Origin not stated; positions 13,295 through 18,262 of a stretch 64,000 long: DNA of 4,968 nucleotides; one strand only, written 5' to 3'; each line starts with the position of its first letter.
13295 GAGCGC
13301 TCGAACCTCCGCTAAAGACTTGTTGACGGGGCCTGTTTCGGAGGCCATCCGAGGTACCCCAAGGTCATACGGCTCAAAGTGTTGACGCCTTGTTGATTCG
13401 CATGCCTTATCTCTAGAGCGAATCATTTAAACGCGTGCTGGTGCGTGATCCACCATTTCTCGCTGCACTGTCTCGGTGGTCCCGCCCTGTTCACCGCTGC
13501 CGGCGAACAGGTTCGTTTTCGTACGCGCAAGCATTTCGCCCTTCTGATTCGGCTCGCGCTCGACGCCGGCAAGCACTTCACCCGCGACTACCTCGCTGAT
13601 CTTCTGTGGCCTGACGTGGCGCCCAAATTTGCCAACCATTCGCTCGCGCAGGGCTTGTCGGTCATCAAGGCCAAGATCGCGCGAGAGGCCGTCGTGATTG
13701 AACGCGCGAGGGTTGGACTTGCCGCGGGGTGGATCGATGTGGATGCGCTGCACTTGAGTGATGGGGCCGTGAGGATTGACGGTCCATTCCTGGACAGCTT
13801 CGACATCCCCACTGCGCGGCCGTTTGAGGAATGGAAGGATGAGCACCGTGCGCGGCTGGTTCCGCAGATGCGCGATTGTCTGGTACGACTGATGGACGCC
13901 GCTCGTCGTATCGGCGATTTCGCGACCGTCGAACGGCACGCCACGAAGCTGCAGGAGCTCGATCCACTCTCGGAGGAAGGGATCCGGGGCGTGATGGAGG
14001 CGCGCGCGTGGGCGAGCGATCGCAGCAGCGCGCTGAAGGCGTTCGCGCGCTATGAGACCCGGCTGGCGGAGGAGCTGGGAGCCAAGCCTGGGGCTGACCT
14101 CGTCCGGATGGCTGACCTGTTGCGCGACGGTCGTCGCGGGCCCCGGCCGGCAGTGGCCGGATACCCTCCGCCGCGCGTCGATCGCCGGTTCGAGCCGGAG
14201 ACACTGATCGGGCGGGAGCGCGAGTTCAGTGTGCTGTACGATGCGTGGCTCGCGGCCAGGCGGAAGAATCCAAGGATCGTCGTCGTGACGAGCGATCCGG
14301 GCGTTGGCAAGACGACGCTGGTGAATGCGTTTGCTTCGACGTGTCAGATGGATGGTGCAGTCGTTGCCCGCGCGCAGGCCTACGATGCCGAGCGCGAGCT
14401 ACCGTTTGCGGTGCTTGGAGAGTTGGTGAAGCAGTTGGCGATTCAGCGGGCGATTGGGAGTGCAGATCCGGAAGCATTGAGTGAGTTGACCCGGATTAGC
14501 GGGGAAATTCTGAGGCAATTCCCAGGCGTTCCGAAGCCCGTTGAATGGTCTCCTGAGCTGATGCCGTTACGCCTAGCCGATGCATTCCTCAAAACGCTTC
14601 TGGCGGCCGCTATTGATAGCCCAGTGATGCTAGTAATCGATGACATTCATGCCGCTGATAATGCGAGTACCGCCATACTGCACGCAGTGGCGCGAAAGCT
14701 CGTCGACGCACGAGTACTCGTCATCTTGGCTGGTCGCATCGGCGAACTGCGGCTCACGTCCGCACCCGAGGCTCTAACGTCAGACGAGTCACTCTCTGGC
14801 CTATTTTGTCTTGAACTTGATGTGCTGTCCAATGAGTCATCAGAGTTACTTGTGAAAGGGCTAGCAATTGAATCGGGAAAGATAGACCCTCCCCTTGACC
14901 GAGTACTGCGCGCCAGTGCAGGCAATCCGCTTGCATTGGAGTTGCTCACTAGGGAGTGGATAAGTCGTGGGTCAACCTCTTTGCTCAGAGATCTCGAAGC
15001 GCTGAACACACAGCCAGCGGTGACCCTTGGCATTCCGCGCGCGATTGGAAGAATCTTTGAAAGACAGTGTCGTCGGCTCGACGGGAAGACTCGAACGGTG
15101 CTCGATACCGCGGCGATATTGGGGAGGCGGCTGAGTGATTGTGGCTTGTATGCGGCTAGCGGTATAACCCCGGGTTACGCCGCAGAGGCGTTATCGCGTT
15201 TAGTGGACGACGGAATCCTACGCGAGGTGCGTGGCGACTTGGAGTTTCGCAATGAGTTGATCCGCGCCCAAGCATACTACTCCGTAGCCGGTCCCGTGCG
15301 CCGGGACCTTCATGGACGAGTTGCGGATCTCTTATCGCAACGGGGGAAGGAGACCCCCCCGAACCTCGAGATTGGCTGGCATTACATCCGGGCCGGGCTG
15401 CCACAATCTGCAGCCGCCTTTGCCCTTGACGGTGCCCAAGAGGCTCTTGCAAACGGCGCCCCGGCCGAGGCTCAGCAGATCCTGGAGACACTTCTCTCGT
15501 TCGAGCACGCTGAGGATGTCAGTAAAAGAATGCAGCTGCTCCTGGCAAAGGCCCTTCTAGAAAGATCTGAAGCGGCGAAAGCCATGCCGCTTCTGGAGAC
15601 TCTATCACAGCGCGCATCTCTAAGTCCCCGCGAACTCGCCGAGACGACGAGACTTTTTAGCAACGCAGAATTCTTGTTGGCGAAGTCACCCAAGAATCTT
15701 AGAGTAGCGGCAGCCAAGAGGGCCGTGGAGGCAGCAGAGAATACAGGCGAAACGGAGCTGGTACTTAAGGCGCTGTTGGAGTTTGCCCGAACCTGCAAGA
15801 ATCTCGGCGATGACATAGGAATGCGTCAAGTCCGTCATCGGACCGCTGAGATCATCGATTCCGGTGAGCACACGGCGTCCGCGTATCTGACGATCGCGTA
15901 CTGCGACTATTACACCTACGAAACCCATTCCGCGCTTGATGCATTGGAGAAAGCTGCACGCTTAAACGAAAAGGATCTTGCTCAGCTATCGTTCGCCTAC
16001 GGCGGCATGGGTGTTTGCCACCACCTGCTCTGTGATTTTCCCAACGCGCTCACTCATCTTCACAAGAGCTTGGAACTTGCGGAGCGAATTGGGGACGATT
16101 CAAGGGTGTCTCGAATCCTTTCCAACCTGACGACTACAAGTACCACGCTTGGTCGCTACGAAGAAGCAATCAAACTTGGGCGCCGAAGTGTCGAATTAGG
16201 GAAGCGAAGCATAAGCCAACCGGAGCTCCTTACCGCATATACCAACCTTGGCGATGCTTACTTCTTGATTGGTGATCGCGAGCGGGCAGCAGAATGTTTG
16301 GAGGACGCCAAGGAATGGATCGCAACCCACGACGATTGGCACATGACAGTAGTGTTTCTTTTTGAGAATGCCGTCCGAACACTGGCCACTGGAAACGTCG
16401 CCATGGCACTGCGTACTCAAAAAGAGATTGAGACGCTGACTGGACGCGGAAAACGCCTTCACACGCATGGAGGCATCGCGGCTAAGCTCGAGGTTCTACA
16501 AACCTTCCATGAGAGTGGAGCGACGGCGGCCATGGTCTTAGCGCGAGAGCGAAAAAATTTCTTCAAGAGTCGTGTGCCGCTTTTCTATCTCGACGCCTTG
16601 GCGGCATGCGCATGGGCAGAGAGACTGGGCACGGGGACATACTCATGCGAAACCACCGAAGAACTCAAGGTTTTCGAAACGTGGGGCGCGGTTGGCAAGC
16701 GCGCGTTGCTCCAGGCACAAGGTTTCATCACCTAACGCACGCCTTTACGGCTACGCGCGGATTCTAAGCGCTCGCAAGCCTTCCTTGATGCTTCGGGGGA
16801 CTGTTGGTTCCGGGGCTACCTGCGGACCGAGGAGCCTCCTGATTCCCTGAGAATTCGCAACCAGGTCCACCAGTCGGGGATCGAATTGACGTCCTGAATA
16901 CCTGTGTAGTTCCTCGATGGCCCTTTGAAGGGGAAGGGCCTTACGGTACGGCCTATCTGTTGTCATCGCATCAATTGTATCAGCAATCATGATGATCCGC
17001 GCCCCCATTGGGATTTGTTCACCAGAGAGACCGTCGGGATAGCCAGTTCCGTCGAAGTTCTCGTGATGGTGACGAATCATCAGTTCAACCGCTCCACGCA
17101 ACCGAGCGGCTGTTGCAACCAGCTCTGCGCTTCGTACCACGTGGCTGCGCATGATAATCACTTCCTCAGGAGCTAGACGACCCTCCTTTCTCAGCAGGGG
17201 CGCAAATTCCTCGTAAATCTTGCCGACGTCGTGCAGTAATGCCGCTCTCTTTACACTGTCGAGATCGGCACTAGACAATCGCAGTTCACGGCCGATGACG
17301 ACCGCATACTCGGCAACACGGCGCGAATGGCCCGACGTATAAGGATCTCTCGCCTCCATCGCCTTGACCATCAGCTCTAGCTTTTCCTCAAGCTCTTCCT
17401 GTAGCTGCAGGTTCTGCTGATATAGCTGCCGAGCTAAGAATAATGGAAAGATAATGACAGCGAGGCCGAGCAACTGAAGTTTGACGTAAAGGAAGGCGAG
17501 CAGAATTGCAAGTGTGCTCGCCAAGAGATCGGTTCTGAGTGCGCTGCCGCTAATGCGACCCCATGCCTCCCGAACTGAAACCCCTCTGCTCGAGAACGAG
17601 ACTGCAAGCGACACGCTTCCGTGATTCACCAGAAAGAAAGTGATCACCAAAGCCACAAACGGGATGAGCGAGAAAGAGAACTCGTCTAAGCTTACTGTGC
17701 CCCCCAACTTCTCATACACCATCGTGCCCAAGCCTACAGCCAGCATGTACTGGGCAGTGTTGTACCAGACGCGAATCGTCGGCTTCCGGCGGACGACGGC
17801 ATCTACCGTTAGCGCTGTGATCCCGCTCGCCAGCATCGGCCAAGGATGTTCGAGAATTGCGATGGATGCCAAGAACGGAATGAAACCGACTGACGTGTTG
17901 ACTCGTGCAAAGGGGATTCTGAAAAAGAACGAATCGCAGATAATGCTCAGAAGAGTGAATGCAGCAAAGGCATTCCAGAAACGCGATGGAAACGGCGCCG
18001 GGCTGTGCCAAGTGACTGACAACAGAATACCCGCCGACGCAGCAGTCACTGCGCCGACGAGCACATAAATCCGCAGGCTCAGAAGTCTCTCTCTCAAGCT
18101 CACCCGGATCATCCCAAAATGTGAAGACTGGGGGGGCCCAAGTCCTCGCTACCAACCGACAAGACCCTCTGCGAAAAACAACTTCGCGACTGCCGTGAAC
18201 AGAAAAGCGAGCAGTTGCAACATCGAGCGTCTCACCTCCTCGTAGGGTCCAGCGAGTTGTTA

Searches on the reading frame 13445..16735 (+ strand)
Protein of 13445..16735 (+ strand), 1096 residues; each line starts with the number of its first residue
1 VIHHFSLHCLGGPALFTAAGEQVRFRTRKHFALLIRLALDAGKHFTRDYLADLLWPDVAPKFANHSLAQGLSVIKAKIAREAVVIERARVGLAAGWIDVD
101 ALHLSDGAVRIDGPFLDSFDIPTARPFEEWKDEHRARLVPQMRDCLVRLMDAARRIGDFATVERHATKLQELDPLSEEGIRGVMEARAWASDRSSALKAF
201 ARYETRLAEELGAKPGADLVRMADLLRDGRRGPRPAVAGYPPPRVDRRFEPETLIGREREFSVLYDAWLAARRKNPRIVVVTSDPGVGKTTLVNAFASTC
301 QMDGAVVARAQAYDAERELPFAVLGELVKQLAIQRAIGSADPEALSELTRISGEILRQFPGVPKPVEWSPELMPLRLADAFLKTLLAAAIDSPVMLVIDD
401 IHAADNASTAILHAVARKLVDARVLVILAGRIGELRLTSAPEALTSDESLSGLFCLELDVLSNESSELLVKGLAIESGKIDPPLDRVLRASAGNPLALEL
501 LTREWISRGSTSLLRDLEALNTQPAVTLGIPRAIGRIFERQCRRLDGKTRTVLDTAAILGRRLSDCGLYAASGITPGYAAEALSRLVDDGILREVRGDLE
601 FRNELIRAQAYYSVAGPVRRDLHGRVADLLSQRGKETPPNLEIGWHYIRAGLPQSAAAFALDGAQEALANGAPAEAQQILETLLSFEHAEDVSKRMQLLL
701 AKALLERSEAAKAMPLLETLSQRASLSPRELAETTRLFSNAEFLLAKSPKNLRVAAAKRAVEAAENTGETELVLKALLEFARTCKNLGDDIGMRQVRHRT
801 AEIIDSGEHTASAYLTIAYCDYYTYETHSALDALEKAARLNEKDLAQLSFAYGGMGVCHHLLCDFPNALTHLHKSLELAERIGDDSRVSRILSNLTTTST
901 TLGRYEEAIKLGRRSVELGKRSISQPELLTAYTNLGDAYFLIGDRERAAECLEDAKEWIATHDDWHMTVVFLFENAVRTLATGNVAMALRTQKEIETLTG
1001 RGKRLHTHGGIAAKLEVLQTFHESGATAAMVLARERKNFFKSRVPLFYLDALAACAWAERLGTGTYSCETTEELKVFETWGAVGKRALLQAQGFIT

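Call 35: search_protein_families(library=pfam, proteins=[window:13445-16735:+], max_evalue=0.001)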
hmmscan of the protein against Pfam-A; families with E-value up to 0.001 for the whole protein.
window:13445-16735:+ (1096 aa): 12 families
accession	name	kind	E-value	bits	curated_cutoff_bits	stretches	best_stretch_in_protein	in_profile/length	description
PF13191.12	AAA_16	-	3.7e-21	76.8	32.6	1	254-427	2-167/167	AAA ATPase domain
PF13424.12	TPR_12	-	4.2e-19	69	30.1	2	851-918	5-74/77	Tetratricopeptide repeat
PF03704.23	BTAD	-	2.2e-11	44.7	22.1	1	88-224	13-143/146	Bacterial transcriptional activator domain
PF00515.34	TPR_1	-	5.5e-10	39.1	27.8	0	851-879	3-31/34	Tetratricopeptide repeat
PF07719.23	TPR_2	-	1.7e-09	37.5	27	0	931-955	3-27/34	Tetratricopeptide repeat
PF13401.12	AAA_22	-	9e-09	36.2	27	1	274-434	3-125/130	AAA domain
PF17874.7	TPR_MalT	-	7e-07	29.3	45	1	930-1004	41-115/336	MalT-like TPR region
PF13374.12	TPR_10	-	5.5e-06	26.7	27.5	0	890-921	3-34/42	Tetratricopeptide repeat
PF13181.12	TPR_8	-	1.2e-05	25.5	25.7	0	930-959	2-31/34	Tetratricopeptide repeat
PF24883.2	NPHP3_N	-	7.3e-05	23.5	24.8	1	265-407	12-139/164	Nephrocystin 3, N-terminal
PF13176.12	TPR_7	-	0.0001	22.6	27.9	0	931-956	1-26/36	Tetratricopeptide repeat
PF14559.12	TPR_19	-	0.00038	21.2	25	0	667-724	1-55/68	Tetratricopeptide repeat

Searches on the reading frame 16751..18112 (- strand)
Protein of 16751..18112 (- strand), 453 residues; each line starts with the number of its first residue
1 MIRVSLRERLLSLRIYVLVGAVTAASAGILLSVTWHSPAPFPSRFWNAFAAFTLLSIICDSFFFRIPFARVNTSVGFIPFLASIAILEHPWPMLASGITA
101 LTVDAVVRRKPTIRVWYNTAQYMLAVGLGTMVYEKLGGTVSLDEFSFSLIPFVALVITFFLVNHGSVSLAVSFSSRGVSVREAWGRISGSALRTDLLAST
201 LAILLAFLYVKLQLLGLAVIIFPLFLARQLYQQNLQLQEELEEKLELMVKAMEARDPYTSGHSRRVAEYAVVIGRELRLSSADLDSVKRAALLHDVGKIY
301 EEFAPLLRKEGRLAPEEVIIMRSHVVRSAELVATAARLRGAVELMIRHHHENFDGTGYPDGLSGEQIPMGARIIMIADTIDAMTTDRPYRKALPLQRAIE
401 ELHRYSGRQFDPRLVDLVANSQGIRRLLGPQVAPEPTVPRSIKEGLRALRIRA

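Call 35: search_protein_families(library=pfam, proteins=[window:16751-18112:-], max_evalue=0.001)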
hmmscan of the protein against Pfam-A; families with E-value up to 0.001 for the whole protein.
window:16751-18112:- (453 aa): 3 families
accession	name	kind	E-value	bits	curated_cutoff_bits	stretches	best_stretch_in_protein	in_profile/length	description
PF13487.12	HD_5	-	9.6e-38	130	27.2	1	247-414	2-170/170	HD domain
PF01966.28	HD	-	1.7e-19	70.6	22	1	260-383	2-116/116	HD domain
PF20972.2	MASE9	-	5.4e-06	26.9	24.3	1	48-230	17-198/203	MASE9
